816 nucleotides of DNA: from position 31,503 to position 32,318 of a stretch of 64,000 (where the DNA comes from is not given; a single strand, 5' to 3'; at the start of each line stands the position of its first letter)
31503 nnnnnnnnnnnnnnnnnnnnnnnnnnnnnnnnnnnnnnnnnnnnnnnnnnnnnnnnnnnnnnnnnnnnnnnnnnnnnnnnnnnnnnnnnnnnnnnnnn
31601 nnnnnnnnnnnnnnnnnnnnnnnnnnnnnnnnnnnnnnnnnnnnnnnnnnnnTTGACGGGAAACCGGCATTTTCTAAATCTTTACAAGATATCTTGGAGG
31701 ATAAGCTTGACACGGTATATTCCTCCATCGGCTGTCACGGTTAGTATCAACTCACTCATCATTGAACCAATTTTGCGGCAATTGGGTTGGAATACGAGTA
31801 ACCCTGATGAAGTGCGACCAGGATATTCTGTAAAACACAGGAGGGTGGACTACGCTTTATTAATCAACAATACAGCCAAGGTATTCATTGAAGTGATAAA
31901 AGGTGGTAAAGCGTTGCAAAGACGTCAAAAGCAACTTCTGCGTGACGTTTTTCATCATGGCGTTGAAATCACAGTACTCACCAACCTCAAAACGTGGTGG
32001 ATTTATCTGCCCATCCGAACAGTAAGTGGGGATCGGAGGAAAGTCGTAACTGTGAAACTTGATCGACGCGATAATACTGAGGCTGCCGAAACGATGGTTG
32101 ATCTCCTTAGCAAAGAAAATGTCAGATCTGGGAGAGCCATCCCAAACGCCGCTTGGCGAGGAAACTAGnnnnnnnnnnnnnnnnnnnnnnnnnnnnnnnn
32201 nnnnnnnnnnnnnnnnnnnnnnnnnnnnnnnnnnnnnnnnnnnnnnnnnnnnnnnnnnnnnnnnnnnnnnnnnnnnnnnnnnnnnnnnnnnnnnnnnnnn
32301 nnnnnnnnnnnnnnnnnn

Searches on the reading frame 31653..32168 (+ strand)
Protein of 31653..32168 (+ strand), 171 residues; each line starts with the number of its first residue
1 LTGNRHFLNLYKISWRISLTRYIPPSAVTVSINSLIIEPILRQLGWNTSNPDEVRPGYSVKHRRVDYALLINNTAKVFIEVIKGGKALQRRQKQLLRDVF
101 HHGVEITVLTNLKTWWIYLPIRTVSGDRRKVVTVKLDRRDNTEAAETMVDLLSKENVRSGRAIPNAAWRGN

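Call 58: search_protein_families(library=pfam, proteins=[window:31653-32168:+], max_evalue=0.00001)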
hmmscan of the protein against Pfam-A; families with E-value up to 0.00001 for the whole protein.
window:31653-32168:+ (171 aa): 1 family
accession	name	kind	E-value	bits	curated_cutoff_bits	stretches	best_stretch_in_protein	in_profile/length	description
PF04313.20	HSDR_N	-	2.9e-06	27.7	25.1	0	61-118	124-190/198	Type I restriction enzyme R protein N terminus (HSDR_N)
